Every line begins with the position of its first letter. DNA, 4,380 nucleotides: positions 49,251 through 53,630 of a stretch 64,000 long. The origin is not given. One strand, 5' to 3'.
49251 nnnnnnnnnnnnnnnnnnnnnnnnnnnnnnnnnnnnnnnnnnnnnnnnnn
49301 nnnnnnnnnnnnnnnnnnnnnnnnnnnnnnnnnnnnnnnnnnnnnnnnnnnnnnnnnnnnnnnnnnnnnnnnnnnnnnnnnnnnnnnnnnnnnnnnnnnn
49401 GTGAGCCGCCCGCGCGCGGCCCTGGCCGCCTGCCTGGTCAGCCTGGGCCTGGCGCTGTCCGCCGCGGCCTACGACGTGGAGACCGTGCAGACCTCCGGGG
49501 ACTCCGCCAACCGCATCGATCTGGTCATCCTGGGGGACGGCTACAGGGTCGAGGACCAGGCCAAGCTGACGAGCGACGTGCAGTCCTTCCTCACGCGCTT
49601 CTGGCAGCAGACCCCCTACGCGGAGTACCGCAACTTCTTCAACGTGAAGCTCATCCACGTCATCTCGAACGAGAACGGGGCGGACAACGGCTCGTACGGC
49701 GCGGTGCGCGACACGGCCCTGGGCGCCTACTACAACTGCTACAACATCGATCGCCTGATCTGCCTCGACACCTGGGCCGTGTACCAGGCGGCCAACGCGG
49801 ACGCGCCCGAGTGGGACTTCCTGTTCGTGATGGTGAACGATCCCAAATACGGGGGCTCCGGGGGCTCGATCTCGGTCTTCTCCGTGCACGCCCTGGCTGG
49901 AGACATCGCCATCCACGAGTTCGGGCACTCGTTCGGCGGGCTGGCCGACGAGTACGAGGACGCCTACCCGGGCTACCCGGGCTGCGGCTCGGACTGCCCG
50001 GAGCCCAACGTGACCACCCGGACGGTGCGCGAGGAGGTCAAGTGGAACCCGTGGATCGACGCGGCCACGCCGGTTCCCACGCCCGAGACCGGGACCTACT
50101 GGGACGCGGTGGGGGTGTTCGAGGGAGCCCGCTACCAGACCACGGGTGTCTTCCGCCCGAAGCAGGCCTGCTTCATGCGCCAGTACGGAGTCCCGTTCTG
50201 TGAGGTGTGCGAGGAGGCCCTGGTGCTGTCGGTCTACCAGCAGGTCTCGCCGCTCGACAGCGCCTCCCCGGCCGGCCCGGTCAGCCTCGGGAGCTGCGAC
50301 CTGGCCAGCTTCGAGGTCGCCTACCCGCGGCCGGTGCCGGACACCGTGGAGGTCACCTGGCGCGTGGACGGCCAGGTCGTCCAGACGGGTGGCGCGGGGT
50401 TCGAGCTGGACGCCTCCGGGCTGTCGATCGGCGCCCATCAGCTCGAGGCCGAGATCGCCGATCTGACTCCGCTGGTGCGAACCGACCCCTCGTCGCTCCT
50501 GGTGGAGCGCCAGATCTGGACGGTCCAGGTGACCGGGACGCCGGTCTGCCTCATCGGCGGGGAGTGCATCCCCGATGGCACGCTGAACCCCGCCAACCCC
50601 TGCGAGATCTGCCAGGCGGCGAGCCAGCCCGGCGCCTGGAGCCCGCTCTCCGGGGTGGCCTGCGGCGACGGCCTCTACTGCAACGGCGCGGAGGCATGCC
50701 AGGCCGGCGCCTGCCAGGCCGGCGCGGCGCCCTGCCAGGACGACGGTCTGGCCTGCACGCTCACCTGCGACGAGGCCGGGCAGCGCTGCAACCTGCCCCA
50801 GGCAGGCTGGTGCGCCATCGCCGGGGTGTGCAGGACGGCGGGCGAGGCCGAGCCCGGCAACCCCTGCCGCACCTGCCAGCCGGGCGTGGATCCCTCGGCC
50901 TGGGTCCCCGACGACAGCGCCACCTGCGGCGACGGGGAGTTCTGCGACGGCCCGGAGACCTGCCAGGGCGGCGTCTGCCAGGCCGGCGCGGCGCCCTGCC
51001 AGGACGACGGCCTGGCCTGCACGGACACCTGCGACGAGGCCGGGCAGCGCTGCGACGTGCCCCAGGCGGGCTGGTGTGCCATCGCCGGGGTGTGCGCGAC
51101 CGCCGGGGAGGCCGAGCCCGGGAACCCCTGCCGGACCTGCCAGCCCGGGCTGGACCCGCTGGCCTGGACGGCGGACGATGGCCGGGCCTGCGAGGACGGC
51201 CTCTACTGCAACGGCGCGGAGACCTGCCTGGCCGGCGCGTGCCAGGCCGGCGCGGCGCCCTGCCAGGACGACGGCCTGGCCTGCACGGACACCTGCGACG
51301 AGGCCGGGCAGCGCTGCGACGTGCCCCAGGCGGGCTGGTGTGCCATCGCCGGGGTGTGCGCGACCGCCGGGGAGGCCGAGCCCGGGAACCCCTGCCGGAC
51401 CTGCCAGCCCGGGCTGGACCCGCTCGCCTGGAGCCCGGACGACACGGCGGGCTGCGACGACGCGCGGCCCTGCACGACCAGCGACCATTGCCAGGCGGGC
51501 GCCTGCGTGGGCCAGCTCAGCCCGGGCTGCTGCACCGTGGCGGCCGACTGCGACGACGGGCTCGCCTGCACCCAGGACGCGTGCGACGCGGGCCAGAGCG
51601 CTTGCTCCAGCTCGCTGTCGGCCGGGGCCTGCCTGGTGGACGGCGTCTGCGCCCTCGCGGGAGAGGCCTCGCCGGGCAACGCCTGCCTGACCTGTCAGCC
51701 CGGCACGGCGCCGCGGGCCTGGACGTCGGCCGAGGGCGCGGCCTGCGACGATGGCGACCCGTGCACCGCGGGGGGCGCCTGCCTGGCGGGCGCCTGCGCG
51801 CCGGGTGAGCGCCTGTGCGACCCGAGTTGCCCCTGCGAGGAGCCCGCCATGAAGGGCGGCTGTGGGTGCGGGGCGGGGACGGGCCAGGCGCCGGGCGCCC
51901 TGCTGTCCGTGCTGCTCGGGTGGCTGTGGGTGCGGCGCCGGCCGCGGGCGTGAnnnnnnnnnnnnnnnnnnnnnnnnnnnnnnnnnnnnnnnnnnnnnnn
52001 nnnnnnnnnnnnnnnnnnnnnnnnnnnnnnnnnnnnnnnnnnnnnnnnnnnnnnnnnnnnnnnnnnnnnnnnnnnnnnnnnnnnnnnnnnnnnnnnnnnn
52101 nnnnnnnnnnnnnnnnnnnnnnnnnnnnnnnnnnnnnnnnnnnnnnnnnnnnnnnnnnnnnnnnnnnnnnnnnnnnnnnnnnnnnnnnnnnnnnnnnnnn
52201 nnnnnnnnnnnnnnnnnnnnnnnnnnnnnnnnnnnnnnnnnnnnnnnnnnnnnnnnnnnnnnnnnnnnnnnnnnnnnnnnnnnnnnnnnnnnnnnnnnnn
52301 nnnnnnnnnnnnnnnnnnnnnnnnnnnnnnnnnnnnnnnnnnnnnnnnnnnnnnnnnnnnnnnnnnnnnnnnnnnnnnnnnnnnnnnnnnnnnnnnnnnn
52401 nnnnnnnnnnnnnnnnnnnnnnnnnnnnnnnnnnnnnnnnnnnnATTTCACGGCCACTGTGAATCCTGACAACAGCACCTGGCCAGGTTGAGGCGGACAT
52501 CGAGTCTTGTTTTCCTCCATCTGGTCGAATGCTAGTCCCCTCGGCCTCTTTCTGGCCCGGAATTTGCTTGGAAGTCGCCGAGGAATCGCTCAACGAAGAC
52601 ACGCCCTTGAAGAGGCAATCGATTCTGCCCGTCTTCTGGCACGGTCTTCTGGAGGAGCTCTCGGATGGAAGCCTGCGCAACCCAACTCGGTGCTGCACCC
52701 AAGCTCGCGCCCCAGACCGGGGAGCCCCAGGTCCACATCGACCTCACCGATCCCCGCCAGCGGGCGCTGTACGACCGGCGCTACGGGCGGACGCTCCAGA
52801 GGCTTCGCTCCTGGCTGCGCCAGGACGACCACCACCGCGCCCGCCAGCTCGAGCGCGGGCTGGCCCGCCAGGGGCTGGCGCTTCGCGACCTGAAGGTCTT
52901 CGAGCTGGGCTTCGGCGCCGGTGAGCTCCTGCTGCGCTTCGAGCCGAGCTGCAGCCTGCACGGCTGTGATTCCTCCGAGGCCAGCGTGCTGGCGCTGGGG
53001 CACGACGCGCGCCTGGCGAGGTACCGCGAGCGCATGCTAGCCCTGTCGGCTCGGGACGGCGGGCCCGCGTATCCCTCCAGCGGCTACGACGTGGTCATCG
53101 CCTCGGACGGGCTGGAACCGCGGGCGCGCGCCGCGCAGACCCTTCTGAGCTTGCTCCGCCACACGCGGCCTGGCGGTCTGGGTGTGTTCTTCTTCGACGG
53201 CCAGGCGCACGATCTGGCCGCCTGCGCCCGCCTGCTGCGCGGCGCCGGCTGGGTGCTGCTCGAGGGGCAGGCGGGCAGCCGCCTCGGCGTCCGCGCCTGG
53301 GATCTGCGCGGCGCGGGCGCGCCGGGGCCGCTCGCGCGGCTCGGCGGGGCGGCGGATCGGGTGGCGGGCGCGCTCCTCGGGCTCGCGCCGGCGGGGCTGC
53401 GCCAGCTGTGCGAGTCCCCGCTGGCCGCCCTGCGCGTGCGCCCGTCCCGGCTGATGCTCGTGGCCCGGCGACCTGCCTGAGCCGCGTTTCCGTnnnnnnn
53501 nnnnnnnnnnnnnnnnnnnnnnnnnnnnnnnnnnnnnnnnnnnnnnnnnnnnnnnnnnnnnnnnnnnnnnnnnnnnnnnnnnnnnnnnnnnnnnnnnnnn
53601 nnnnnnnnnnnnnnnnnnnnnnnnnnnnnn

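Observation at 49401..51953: M64 metallopeptidase with MYXO-CTERM and a very recent 264-bp in-frame tandem duplication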

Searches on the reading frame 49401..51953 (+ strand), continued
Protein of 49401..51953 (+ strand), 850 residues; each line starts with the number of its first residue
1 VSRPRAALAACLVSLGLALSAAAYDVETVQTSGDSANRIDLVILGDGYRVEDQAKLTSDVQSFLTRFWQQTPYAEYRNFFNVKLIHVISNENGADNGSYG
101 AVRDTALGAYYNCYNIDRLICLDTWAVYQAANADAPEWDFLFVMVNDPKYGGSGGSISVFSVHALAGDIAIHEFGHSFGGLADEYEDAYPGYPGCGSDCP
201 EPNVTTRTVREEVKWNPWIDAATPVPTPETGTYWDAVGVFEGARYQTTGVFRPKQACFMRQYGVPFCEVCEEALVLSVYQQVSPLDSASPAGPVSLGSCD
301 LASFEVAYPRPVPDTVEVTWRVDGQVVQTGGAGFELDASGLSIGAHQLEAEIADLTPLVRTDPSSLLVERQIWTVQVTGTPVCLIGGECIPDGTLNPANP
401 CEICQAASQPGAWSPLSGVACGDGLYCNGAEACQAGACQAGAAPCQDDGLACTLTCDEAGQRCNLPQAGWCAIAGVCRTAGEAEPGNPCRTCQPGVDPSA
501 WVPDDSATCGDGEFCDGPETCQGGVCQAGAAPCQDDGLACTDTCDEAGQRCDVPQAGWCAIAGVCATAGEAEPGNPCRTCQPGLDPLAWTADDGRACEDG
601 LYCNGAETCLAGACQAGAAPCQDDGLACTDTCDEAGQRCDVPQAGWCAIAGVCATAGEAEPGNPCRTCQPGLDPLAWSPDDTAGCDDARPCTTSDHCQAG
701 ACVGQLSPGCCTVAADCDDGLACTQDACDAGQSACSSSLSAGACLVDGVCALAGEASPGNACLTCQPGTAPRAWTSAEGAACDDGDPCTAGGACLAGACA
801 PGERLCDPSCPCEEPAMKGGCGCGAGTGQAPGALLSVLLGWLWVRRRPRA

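Call 85: find_encoding_contigs(protein=P0281, flank=1500, max_places=6)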
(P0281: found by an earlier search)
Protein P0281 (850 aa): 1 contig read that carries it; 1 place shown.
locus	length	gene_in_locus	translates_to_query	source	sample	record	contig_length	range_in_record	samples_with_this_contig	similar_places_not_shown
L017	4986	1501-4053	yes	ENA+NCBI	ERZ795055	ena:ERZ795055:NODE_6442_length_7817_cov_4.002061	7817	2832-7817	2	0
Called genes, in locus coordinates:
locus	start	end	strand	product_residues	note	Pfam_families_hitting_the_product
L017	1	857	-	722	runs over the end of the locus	PF07715:Plug, PF00593:TonB_dep_Rec_b-barrel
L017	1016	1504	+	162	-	-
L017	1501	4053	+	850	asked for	PF09471:Peptidase_M64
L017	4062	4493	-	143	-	-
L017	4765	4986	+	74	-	?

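Call 86: find_encoding_contigs(protein=P0283, flank=1500, max_places=6)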
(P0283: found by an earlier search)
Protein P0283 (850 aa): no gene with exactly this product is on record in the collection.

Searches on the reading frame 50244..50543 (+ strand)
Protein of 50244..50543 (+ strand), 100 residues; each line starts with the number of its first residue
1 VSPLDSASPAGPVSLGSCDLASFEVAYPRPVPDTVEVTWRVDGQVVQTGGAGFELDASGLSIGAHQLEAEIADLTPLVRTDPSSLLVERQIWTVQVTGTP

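Call 16: search_protein_families(library=pfam, proteins=[window:50244-50543:+], max_evalue=10)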
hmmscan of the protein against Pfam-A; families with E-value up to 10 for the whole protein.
seq(100 aa): 1 family
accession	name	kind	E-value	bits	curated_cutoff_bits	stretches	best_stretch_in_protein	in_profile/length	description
PF06832.18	BiPBP_C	-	0.022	15.1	26.8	1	34-68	43-77/90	Penicillin-Binding Protein C-terminus Family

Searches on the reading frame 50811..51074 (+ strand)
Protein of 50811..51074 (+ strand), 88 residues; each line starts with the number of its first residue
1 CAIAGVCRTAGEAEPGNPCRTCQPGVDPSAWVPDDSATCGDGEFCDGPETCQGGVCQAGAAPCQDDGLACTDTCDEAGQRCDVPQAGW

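Call 16: search_protein_families(library=pfam, proteins=[window:50811-51074:+], max_evalue=10)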
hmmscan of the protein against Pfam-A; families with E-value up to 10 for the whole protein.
seq(88 aa): 0 families

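Call 27: find_homologous_proteins(query=A1, max_evalue=0.001)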
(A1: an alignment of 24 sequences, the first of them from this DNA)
Query A1 (24 sequences) (88 aa, profile of the alignment): 4 proteins with E <= 0.001 among 59 candidates.
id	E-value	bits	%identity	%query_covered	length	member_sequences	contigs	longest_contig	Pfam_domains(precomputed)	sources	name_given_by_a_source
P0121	9.8e-15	73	43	51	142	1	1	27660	-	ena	-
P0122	3.8e-10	58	49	55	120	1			PF00526.24,PF23416.2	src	-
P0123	2.0e-6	46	47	57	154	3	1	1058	-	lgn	-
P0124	3.3e-6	45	45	47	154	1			PF00526.24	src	-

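Call 28: search_solved_structures(query=A1, max_evalue=10, show_alignments=3)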
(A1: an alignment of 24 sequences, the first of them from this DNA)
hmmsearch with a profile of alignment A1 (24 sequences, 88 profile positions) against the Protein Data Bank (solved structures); distinct sequences matched with E-value up to 10: 0.

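Call 42: search_protein_representatives(alignment_id=A1)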
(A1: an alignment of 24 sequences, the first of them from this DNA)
Query: 24 sequences, 88 profile positions. Proteins with E-value up to 0.001 (for the whole library): 5728; up to 1e-10: 2322; up to 1e-30: 449. The best 150 are listed.
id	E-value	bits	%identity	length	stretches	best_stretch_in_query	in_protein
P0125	0.0e+00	1691.6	-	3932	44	1-87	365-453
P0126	0.0e+00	1367.9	-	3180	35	1-86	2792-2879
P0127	0.0e+00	1007.3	-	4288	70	35-80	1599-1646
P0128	1.8e-267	880.9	-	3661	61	37-81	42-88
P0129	7.9e-227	750.7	-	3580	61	36-83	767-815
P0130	7.9e-185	616.1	-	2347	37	22-85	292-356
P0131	7.9e-160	535.9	-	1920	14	1-83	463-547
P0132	4.2e-149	501.6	-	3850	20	1-80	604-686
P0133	7.7e-138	465.5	-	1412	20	35-80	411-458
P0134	1.7e-135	458.0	-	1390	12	1-87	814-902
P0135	1.9e-135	457.8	-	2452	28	36-83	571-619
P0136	3.9e-127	431.2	-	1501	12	1-84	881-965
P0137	3.2e-123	418.6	-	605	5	1-88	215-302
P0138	1.8e-120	409.8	-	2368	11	1-83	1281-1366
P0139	6.2e-116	395.3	-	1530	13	1-82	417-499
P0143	5.4e-106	363.4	-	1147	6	1-88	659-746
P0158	3.3e-92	319.3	-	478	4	1-87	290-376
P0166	3.6e-85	296.7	-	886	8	1-87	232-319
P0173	6.0e-83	289.6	-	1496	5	1-88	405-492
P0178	1.0e-79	279.2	-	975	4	1-87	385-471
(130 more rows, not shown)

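Call 45: search_protein_families(library=pfam, alignment_id=A3, max_evalue=0.00001)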
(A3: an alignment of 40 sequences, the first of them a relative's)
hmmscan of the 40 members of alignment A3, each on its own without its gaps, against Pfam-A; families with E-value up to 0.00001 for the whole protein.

A. member 1, P0137 (605 aa): 0 families

B. families by the number of members that match (of 40 scanned): 11 families
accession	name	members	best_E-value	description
PF00526.23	Dicty_CTDC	4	8.1e-09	Dictyostelium (slime mold) repeat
PF01833.30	TIG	2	5e-28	IPT/TIG domain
PF13229.12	Beta_helix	1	4.3e-24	Right handed beta helix region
PF12810.13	ALK_LTK_GRD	1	1.3e-15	ALK/LTK, Glycine-rich domain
PF00932.25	LTD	1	1.6e-14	Lamin Tail Domain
PF11721.14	Malectin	1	1.9e-13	Malectin domain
PF05048.19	NosD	1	1.9e-13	Periplasmic copper-binding protein (NosD)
PF07603.17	Lcl_C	1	3.6e-13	Lcl C-terminal domain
PF13540.12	RCC1_2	1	5.3e-09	Regulator of chromosome condensation (RCC1) repeat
PF00415.24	RCC1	1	8.5e-09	Regulator of chromosome condensation (RCC1) repeat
PF13948.11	DUF4215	1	1.6e-07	Domain of unknown function (DUF4215)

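Call 46: list_cluster_members(proteins=[P0125, P0126, P0131, P0134, P0137, P0143, P0158, P0166, P0173, P0178])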
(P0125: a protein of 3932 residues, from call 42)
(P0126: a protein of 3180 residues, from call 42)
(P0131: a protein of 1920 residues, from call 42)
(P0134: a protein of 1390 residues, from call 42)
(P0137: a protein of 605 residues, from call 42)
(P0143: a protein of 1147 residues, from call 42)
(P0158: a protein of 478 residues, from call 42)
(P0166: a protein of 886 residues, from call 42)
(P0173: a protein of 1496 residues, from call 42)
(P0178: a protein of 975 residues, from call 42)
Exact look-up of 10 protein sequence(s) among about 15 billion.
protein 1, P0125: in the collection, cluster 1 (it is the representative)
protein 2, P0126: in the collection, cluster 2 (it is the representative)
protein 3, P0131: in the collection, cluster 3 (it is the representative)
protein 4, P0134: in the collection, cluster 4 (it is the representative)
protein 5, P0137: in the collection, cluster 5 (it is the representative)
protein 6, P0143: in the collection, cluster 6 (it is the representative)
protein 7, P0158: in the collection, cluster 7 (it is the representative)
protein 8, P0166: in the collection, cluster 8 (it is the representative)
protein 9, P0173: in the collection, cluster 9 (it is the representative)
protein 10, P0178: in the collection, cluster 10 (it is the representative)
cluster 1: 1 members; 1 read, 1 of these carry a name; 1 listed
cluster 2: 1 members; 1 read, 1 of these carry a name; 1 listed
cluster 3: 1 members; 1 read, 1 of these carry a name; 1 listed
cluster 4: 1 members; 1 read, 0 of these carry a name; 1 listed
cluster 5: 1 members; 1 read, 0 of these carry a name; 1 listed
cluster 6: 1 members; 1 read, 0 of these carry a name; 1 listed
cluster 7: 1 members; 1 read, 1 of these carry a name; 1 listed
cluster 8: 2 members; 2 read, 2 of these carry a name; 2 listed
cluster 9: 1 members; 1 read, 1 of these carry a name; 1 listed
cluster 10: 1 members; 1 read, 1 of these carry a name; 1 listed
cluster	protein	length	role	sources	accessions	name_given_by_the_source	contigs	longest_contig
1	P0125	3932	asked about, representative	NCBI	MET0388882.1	MAG: hypothetical protein ABW321_23115, partial [Polyangiales bacterium]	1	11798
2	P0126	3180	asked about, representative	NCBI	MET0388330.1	MAG: hypothetical protein ABW321_20330, partial [Polyangiales bacterium]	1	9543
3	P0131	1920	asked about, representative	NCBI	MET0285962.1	MAG: hypothetical protein ABW352_15880, partial [Polyangiales bacterium]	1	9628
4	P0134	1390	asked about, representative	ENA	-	-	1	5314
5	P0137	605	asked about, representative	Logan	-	-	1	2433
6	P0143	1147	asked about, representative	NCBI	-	-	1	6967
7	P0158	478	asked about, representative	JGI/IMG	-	MYXO-CTERM domain-containing protein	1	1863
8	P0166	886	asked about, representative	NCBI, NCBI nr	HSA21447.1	MAG TPA: hypothetical protein P5076_08365 [Myxococcota bacterium] | hypothetical protein [Myxococcota bacterium]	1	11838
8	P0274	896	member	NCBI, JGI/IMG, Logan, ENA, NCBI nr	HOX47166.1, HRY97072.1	MAG TPA: hypothetical protein PK668_26465 [Myxococcota bacterium] | hypothetical protein [Myxococcota bacterium]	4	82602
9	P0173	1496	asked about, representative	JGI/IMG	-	subtilisin-like proprotein convertase family protein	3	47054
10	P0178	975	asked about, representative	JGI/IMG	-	hypothetical protein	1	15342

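Call 56: predict_structure(alignment_id=A1)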
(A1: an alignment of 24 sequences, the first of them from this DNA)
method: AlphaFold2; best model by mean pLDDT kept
length: 88 residues; sequences in the alignment: 24
mean_pLDDT: 92.9   pTM: 0.67
mean pLDDT of the five models: 92.9, 92.8, 92.8, 92.4, 91.6
residues with pLDDT >= 90: 75; 70-90: 13; 50-70: 0; < 50: 0
segments of 3 or more residues with pLDDT < 50: none
pLDDT, mean of each block of 10 residues (from residue 1): 96 95 96 92 90 92 92 93 89
secondary structure, 60 per line:
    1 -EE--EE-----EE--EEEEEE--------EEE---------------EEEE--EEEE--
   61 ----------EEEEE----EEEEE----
elements in order: E17-22 E31-33 E49-52 E55-58 E71-75 E80-84

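Call 67: fold_search(model_id=the predicted structure, library=pdb)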
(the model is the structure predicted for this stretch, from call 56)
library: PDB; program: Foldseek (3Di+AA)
matches with E <= 10: 1; with E <= 0.001: 0
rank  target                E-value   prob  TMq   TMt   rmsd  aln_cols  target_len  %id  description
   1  2ao7                  5.4e+00  0.06  0.34  0.23   9.1        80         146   21  Adam10 Disintegrin and cysteine- rich domain (released 2006-08-08)

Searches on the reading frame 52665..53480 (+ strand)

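Call 18: search_protein_families(library=pfam, proteins=[window:52665-53480:+], max_evalue=0.01)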
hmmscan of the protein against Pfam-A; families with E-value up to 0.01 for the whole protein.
window:52665-53480:+ (271 aa): 3 families
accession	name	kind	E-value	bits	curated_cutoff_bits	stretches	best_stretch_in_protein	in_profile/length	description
PF08242.18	Methyltransf_12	-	2.4e-08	35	30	1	80-172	2-97/98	Methyltransferase domain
PF13489.12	Methyltransf_23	-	2.6e-05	24.5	27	1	55-176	2-115/164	Methyltransferase domain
PF08241.18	Methyltransf_11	-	0.003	18.6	21.2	0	80-174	2-94/95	Methyltransferase domain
